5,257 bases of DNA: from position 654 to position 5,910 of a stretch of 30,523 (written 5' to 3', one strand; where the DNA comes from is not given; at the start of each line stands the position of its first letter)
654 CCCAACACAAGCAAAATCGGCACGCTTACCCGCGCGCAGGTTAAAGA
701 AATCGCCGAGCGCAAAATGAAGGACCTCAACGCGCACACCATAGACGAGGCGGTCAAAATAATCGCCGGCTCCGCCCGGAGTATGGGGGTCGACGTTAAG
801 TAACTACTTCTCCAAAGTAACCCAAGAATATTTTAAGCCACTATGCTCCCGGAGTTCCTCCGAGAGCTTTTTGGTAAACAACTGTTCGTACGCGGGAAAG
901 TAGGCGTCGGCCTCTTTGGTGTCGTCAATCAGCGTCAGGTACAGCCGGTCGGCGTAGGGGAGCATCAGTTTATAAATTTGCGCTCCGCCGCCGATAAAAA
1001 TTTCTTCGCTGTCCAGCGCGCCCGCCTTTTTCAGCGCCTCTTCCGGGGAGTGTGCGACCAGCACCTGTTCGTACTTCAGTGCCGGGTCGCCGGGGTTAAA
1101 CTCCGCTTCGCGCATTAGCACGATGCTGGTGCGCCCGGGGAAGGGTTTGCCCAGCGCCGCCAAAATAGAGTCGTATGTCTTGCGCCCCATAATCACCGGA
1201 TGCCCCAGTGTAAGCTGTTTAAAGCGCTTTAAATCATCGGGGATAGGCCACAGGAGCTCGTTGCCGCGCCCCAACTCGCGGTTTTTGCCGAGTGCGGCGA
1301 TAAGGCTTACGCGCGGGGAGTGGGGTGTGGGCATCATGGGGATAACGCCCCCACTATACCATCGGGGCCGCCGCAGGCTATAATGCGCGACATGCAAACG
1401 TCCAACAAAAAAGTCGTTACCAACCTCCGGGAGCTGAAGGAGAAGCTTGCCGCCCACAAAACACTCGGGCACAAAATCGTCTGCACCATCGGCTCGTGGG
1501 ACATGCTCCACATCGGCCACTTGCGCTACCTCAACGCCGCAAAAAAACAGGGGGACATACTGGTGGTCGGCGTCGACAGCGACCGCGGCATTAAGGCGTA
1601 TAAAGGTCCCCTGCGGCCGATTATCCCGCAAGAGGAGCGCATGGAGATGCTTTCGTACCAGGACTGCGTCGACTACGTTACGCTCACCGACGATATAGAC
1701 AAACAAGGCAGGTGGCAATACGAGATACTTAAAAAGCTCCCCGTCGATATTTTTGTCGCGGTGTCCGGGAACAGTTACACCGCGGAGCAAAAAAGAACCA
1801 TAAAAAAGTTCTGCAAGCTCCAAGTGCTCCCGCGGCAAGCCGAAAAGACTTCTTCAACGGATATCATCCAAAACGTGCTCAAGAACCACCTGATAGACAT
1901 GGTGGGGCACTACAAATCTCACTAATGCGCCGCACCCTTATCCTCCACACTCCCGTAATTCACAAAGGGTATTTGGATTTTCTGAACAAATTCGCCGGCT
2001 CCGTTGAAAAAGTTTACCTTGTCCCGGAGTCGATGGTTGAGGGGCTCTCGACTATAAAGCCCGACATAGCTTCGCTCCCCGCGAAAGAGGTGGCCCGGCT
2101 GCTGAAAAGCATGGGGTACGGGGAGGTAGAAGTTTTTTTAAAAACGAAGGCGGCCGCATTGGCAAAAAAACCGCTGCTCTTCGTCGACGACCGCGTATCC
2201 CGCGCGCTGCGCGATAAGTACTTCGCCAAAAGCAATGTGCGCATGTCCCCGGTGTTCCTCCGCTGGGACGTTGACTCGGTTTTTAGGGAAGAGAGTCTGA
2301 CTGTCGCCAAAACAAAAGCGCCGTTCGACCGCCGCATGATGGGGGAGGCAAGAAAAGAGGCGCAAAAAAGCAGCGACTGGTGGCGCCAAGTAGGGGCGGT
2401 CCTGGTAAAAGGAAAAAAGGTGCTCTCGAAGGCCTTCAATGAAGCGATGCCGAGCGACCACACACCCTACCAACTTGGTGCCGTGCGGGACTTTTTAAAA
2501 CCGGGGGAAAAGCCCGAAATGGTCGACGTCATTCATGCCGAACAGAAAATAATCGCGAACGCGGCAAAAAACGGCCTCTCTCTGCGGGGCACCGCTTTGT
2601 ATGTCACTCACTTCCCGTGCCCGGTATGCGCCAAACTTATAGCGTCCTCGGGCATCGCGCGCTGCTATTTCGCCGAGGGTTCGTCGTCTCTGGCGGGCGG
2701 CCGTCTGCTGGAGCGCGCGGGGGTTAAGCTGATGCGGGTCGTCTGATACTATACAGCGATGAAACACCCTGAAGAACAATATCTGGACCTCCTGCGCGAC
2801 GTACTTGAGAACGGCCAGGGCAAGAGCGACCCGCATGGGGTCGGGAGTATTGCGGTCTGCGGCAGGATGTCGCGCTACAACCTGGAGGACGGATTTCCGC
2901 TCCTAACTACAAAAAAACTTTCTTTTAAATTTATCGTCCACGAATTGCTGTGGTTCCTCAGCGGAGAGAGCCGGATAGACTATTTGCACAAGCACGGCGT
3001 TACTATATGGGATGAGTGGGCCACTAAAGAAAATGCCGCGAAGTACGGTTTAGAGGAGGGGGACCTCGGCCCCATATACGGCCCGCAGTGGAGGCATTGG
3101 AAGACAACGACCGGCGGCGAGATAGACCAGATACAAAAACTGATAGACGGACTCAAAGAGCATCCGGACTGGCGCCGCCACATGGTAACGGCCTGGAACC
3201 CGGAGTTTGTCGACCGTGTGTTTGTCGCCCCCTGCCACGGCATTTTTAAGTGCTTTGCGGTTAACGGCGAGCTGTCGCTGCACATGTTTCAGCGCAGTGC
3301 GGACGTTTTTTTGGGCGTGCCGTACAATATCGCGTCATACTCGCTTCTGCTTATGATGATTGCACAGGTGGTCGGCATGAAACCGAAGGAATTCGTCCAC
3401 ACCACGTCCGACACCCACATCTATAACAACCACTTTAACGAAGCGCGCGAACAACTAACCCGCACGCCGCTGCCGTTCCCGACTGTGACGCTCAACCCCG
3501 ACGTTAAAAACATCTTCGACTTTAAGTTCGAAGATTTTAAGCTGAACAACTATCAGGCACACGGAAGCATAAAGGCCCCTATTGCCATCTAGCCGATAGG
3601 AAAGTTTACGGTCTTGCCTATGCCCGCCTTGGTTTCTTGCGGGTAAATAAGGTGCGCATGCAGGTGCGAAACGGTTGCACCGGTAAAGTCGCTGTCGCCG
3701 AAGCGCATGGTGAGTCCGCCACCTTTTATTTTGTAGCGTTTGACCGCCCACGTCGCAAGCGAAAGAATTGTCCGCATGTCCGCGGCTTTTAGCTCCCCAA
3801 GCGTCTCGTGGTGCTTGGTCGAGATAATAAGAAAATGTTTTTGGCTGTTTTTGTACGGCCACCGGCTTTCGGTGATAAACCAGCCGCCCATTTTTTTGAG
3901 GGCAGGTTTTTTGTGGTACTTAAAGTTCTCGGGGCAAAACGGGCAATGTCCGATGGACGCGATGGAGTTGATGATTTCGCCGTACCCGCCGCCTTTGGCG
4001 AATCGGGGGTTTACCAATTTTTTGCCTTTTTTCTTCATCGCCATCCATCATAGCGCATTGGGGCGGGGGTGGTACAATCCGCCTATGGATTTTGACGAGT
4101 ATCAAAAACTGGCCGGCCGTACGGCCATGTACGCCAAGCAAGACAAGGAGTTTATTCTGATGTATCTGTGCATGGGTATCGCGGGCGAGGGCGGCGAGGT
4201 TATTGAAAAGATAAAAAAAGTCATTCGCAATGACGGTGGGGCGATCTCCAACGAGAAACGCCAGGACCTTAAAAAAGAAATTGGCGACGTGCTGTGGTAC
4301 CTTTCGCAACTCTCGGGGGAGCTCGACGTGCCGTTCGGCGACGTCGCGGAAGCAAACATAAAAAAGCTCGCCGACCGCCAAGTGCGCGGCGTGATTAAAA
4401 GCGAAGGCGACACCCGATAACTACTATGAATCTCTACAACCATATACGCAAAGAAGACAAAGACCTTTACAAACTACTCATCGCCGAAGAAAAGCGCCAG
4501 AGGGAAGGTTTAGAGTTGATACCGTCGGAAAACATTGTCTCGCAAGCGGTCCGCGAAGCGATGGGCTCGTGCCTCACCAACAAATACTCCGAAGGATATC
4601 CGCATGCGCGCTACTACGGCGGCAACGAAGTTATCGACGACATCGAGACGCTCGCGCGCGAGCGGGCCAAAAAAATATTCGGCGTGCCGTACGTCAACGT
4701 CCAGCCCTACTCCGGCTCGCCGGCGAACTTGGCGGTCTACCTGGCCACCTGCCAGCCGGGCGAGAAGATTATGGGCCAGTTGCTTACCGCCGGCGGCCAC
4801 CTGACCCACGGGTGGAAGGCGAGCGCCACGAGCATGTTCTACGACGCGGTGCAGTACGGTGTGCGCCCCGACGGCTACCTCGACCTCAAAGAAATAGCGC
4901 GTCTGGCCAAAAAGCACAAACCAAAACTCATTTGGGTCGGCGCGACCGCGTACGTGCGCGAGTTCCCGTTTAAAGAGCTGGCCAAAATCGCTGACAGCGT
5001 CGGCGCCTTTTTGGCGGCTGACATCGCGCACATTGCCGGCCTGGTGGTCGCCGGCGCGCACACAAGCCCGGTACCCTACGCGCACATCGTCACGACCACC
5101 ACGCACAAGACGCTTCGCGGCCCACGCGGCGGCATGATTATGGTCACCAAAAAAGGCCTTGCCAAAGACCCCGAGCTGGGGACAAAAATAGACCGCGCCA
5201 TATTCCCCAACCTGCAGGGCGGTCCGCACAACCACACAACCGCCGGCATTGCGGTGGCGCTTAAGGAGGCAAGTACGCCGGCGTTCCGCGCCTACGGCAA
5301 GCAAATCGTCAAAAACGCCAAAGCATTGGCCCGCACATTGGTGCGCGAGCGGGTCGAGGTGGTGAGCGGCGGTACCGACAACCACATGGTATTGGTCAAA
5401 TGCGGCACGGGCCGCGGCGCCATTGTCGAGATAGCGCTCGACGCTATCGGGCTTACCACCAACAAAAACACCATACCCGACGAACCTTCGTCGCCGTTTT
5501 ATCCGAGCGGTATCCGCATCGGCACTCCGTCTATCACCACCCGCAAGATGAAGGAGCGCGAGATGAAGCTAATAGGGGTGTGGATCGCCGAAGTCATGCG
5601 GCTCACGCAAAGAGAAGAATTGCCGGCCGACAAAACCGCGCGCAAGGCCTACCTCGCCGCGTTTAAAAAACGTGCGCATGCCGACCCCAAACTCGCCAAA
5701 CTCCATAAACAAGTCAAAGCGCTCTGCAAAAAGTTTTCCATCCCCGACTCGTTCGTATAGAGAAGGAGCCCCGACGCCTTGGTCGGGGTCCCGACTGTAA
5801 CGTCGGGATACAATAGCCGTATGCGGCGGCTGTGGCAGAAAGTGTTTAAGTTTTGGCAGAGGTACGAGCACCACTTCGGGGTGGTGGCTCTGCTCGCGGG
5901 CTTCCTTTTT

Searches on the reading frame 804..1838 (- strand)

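Call 16: search_protein_families(library=pfam, proteins=[window:804-1838:-], max_evalue=0.001)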
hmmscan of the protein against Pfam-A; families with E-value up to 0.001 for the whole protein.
window:804-1838:- (344 aa): 1 family
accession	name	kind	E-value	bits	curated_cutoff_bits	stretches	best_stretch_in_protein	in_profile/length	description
PF00186.24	DHFR_1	-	4.1e-42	144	25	1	177-343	2-158/159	Dihydrofolate reductase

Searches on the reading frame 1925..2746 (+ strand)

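Call 16: search_protein_families(library=pfam, proteins=[window:1925-2746:+], max_evalue=0.001)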
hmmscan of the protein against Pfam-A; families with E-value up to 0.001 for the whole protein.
window:1925-2746:+ (273 aa): 2 families
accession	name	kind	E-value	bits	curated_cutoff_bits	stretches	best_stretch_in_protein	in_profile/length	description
PF00383.29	dCMP_cyt_deam_1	-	2.2e-19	69.7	25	1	135-250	4-101/102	Cytidine and deoxycytidylate deaminase zinc-binding region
PF14437.12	MafB19-deam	-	8.5e-12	45.6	27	1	138-252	6-102/142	MafB19-like deaminase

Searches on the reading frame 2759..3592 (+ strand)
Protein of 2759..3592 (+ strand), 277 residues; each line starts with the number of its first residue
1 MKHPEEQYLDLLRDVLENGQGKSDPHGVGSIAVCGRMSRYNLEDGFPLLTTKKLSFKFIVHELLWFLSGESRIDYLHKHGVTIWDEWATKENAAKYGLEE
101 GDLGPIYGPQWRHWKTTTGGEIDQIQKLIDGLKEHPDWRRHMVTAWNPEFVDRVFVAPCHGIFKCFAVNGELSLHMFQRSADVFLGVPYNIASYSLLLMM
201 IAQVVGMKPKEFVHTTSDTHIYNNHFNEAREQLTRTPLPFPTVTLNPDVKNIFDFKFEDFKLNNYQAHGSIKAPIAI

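Call 16: search_protein_families(library=pfam, proteins=[window:2759-3592:+], max_evalue=0.001)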
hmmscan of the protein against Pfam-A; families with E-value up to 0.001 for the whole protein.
window:2759-3592:+ (277 aa): 1 family
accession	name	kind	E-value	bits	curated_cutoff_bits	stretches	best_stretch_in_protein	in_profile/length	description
PF00303.24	Thymidylat_synt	-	2.2e-104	348.7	24.3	1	6-277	1-266/266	Thymidylate synthase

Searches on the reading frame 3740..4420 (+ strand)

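Call 16: search_protein_families(library=pfam, proteins=[window:3740-4420:+], max_evalue=0.001)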
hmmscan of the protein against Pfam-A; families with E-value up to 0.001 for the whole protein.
window:3740-4420:+ (226 aa): 1 family
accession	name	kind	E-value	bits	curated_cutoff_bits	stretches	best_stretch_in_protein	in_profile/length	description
PF03819.22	MazG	-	6.4e-10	39.6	22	1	146-214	9-70/74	MazG nucleotide pyrophosphohydrolase domain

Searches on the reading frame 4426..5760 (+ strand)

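Call 16: search_protein_families(library=pfam, proteins=[window:4426-5760:+], max_evalue=0.001)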
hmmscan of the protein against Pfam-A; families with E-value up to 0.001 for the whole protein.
window:4426-5760:+ (444 aa): 1 family
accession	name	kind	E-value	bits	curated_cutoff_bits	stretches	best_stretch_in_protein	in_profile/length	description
PF00464.25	SHMT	-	4.6e-149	496.8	27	1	8-387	2-399/399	Serine hydroxymethyltransferase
